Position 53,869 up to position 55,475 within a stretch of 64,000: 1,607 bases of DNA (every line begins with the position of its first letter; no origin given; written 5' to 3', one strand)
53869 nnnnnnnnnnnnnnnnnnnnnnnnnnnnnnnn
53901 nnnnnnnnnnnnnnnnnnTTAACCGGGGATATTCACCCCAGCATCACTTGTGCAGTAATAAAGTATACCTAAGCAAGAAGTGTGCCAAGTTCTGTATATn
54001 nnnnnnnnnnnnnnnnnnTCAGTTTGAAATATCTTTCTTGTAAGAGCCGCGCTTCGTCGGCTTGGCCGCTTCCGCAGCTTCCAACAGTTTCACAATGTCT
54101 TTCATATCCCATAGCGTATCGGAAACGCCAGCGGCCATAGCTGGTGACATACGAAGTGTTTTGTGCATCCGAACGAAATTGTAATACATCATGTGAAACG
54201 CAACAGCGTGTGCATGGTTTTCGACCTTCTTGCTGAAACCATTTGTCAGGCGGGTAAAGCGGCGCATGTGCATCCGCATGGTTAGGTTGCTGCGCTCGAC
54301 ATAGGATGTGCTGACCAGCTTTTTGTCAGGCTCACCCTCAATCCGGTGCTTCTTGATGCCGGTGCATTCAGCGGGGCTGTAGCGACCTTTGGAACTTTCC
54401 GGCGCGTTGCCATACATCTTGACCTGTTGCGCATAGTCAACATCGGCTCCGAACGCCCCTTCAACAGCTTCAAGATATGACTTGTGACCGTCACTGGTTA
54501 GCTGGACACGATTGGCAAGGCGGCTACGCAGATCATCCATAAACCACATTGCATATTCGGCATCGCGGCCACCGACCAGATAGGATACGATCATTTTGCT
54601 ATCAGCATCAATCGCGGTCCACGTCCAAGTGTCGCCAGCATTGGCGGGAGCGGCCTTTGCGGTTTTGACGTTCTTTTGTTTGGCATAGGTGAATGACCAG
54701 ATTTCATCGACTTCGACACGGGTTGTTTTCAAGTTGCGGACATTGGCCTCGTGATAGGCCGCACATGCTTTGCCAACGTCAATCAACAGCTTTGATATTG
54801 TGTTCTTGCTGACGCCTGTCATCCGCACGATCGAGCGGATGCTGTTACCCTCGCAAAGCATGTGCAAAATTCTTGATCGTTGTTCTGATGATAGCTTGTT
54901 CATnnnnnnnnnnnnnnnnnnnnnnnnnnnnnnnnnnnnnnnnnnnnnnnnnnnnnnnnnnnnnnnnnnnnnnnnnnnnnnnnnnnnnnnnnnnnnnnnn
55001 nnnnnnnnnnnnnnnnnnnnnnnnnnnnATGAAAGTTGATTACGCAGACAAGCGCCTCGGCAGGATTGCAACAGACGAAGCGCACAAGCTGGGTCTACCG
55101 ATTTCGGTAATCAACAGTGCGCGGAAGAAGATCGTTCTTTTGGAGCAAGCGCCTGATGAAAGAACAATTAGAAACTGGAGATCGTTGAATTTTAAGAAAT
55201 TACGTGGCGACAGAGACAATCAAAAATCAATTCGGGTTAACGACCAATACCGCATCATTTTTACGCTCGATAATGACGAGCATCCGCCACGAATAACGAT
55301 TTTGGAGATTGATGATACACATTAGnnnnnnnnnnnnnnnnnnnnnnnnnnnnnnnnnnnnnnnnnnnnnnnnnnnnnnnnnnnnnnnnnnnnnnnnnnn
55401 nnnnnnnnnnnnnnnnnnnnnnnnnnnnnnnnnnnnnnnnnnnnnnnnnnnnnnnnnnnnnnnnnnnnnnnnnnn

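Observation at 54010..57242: IS1-family transposase plus passenger genes bracketed by 22-bp perfect inverted repeats, interleaved with the 55-bp inverted-repeat pair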

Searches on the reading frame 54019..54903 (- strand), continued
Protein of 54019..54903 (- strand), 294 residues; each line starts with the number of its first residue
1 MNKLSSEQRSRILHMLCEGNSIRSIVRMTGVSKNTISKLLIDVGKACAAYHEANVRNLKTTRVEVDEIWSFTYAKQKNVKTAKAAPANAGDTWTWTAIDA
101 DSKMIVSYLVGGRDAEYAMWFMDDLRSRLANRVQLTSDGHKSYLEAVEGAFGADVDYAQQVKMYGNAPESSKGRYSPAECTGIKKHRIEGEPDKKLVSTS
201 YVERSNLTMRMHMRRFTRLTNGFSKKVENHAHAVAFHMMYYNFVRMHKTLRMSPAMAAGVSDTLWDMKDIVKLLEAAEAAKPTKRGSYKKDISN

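Call 48: find_encoding_contigs(protein=P0130, flank=10000, max_places=6)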
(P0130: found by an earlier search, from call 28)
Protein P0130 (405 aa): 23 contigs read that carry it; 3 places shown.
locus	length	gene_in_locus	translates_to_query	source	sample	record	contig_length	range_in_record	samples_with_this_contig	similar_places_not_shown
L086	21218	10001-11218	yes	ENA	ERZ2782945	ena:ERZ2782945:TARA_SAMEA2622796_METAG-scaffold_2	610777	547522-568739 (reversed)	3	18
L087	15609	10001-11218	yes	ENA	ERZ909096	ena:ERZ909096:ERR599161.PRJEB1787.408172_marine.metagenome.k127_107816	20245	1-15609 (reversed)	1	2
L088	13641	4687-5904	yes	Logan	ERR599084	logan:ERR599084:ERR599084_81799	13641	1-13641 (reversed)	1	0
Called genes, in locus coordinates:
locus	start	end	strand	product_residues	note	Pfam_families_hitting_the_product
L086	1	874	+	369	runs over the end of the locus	PF21948:LplA-B_cat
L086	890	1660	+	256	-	PF00378:ECH_1, PF16113:ECH_2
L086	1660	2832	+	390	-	PF00108:Thiolase_N, PF22691:Thiolase_C_1, PF02803:Thiolase_C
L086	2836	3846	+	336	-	-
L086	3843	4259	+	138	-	PF12172:zf-ChsH2 (weak), PF01796:OB_ChsH2_C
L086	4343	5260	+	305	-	PF03060:NMO, PF05690:ThiG (weak)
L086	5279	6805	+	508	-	PF02737:3HCDH_N, PF00725:3HCDH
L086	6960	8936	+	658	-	PF00456:Transketolase_N, PF13292:DXP_synthase_N (weak), PF00676:E1_dh (weak), PF02779:Transket_pyr, PF22613:Transketolase_C_1, PF02780:Transketolase_C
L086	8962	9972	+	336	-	PF00044:Gp_dh_N, PF02800:Gp_dh_C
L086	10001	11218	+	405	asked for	PF00162:PGK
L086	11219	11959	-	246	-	-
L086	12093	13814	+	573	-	PF00890:FAD_binding_2, PF03486:HI0933_like (faint), PF07992:Pyr_redox_2 (faint), PF12831:FAD_oxidored, PF02910:Succ_DH_flav_C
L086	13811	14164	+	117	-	PF13085:Fer2_3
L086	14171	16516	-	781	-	PF01315:Ald_Xan_dh_C, PF02738:MoCoBD_1, PF20256:MoCoBD_2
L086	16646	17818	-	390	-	PF10098:DUF2336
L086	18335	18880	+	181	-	PF14803:Zn_ribbon_Nudix, PF00293:NUDIX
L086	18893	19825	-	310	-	PF02881:SRP54_N, PF25199:nSTAND_NTPase5 (weak), PF06414:Zeta_toxin (weak), PF00448:SRP54, PF13604:AAA_30, PF13207:AAA_17 (weak)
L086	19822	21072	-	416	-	PF00919:UPF0004, PF04055:Radical_SAM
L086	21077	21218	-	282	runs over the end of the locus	PF01678:DAP_epimerase, PF02567:PhzC-PhzF (weak), PF01678:DAP_epimerase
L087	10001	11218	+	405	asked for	PF00162:PGK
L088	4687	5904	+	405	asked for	PF00162:PGK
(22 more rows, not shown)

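Call 51: find_encoding_contigs(protein=P0064, flank=5000, max_places=10)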
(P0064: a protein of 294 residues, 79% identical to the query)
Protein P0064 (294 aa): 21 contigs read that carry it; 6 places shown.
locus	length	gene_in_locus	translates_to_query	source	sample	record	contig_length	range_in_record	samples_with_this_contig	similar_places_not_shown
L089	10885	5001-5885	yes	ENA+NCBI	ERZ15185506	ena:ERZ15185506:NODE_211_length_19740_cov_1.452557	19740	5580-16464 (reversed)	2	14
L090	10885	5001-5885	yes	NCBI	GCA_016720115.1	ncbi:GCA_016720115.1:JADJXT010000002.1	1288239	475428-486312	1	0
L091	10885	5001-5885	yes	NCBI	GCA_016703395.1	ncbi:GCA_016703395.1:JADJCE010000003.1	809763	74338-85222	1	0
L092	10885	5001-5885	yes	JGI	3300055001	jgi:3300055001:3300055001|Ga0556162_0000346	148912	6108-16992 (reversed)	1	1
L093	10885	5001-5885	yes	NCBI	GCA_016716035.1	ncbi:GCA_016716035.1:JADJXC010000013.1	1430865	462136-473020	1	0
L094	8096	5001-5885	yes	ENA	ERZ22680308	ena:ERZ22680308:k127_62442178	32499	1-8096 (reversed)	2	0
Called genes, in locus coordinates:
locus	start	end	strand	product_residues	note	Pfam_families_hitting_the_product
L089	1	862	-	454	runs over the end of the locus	PF11638:DnaA_N, PF00308:Bac_DnaA, PF00004:AAA (faint), PF08299:Bac_DnaA_C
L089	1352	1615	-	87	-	PF01649:Ribosomal_S20p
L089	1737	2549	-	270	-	PF01149:Fapy_DNA_glyco, PF06831:H2TH, PF06827:zf-FPG_IleRS (faint)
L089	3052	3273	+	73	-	-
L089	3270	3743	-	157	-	-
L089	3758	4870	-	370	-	PF01381:HTH_3, PF06114:Peptidase_M78 (weak)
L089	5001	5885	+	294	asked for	PF13384:HTH_23 (weak), PF13936:HTH_38, PF03400:DDE_Tnp_IS1 (faint)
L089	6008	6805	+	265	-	PF02826:2-Hacid_dh_C (faint), PF03446:NAD_binding_2 (weak), PF03807:F420_oxidored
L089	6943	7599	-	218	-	PF02798:GST_N, PF13417:GST_N_3, PF13409:GST_N_2, PF00043:GST_C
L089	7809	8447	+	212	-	PF02525:Flavodoxin_2, PF03358:FMN_red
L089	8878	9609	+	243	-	PF01209:Ubie_methyltran, PF13489:Methyltransf_23, PF13847:Methyltransf_31, PF08241:Methyltransf_11, PF08242:Methyltransf_12, PF13649:Methyltransf_25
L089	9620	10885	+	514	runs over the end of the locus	PF03109:ABC1, PF27536:UbiB_helical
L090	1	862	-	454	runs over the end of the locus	PF11638:DnaA_N, PF00308:Bac_DnaA, PF00004:AAA (faint), PF08299:Bac_DnaA_C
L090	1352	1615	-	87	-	PF01649:Ribosomal_S20p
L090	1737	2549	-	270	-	PF01149:Fapy_DNA_glyco, PF06831:H2TH, PF06827:zf-FPG_IleRS (faint)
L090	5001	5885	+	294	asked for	PF13384:HTH_23 (weak), PF13936:HTH_38, PF03400:DDE_Tnp_IS1 (faint)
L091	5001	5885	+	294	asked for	PF13384:HTH_23 (weak), PF13936:HTH_38, PF03400:DDE_Tnp_IS1 (faint)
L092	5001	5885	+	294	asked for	PF13384:HTH_23 (weak), PF13936:HTH_38, PF03400:DDE_Tnp_IS1 (faint)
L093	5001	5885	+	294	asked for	PF13384:HTH_23 (weak), PF13936:HTH_38, PF03400:DDE_Tnp_IS1 (faint)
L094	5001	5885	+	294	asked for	PF13384:HTH_23 (weak), PF13936:HTH_38, PF03400:DDE_Tnp_IS1 (faint)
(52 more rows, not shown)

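Call 70: find_related_loci(query=window:54019-54903:-, collection=viral_contigs, flank=5000)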
Query window:54019-54903:- (294 aa) in viral_contigs; peptide patterns used: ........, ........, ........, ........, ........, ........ (x = any residue, [..] = any of these).
12 stretches matched a pattern; 8 encode a relative of the query (tblastn E <= 1e-3); 8 distinct loci.
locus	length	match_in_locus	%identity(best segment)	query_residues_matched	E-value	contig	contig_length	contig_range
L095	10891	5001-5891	76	1-294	2e-150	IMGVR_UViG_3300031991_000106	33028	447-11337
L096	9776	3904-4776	69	1-290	1e-140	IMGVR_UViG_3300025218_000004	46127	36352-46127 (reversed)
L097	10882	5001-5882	66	1-294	4e-133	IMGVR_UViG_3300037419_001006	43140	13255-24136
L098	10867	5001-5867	68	1-290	2e-131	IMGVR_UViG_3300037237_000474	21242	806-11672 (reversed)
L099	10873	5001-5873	69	1-292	1e-143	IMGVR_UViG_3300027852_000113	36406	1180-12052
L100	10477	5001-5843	61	1-282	6e-117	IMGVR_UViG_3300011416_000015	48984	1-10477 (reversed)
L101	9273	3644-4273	74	83-289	1e-102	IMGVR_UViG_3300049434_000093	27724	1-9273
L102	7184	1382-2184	76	1-268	1e-116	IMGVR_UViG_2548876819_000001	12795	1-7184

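Call 86: get_annotated_region(hit=H2, flank=5000)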
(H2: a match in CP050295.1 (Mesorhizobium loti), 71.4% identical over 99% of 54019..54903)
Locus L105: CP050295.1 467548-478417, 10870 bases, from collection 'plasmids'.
description: Mesorhizobium loti strain 582 plasmid p_1, complete sequence
organism: Mesorhizobium loti (NCBI taxid 381)
taxonomy: Bacteria; Pseudomonadota; Alphaproteobacteria; Hyphomicrobiales; Phyllobacteriaceae; Mesorhizobium; Mesorhizobium loti
host: -; source: Oxytropis kamtschatica,cell culture,root nodule; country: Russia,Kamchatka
typing (MOB-suite, as given by PLSDB): non-mobilizable; mating-pair formation MPF_T
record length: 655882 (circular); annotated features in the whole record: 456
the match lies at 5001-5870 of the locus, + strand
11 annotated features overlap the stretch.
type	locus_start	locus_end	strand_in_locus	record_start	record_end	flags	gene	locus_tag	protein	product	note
CDS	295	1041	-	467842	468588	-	-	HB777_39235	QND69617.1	Crp/Fnr family transcriptional regulator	-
CDS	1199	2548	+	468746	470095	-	hemN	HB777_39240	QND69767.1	oxygen-independent coproporphyrinogen III oxidase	-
CDS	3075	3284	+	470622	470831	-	-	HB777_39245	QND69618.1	histone H1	-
CDS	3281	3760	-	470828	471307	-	-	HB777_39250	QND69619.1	hypothetical protein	-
CDS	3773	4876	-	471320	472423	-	-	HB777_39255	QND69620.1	helix-turn-helix domain-containing protein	-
CDS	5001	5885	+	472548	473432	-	-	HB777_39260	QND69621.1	IS1 family transposase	-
CDS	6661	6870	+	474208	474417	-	-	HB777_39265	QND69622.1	hypothetical protein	-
CDS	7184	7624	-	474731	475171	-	-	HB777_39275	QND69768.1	hypothetical protein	-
CDS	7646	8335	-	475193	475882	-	-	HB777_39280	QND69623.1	DsbA family protein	-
CDS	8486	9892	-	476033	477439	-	-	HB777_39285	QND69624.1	dicarboxylate/amino acid:cation symporter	-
CDS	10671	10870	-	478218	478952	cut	queE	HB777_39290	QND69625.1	7-carboxy-7-deazaguanine synthase QueE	-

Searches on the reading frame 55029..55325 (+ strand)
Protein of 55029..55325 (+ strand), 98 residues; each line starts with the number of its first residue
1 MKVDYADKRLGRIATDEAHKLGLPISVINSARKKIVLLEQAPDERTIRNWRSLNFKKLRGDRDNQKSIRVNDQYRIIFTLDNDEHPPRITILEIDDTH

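Call 5: search_protein_families(library=pfam, proteins=[window:55029-55325:+], max_evalue=0.01)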
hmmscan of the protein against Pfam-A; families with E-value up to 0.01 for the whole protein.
window:55029-55325:+ (98 aa): 2 families
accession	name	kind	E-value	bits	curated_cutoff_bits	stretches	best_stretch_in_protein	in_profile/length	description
PF05015.19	HigB-like_toxin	-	5.7e-09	36.8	27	1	4-83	2-81/91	RelE-like toxin of type II toxin-antitoxin system HigB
PF24732.2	ParE_like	-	0.00011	22.5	24.4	1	48-83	18-52/67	ParE-like toxin domain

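Call 6: search_protein_families(library=ncbifam, proteins=[window:55029-55325:+], max_evalue=0.01)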
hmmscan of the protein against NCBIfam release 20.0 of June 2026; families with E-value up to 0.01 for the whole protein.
window:55029-55325:+ (98 aa): 1 family
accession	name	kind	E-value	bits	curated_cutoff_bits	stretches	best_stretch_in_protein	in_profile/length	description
TIGR02116.1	toxin_Txe_YoeB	equivalog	0.008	16.4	51.8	0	55-94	41-76/80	Txe/YoeB family addiction module toxin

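Call 28: list_cluster_members(proteins=[P0001, window:55029-55325:+, window:55338-56465:+, window:56477-56950:+, window:59126-60337:-, window:53043-53894:-])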
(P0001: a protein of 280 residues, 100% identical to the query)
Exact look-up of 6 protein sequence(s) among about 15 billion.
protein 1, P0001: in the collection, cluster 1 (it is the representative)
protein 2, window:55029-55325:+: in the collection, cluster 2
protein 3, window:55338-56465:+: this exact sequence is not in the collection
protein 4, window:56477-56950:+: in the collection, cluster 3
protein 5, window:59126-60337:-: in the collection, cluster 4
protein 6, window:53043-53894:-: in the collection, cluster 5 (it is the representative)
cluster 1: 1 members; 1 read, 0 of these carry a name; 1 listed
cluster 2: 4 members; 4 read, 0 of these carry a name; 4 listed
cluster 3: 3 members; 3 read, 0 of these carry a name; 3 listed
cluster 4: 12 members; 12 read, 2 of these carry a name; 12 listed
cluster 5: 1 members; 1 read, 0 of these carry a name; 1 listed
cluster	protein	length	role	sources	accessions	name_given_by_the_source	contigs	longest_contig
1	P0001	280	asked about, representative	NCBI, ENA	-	-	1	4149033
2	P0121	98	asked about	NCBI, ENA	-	-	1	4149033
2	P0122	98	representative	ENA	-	-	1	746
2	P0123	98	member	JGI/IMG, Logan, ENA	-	-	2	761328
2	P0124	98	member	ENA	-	-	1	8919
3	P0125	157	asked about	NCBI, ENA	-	-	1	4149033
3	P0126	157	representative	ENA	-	-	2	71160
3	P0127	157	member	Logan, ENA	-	-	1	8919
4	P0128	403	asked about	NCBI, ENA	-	-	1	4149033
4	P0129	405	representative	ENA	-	-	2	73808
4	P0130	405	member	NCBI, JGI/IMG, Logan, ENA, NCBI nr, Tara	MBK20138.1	MAG: phosphoglycerate kinase [Rhodospirillaceae bacterium] | phosphoglycerate kinase [Rhodospirillaceae bacterium] | strand:+ start:252073 stop:253290 length:1218 start_codon:yes stop_codon:yes ...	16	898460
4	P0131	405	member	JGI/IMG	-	phosphoglycerate kinase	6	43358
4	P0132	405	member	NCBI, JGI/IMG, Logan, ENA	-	-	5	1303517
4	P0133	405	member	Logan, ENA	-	-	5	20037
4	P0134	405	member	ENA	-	-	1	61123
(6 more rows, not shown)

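Call 40: search_protein_families(library=padloc, max_evalue=0.01, proteins=[window:55029-55325:+])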
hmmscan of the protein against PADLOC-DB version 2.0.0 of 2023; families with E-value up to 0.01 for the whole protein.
window:55029-55325:+ (98 aa): 0 families

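Call 41: search_protein_families(library=phrogs, max_evalue=0.01, proteins=[window:55029-55325:+])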
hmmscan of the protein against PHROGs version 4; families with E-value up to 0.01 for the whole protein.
window:55029-55325:+ (98 aa): 2 families
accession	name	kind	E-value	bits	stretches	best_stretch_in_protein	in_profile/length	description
phrog_3066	-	moron, auxiliary metabolic gene and host takeover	4.5e-11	43.8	1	1-85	1-83/94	toxin of TA system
phrog_1213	-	moron, auxiliary metabolic gene and host takeover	4.6e-06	28.1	1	48-95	36-81/88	RelE-like toxin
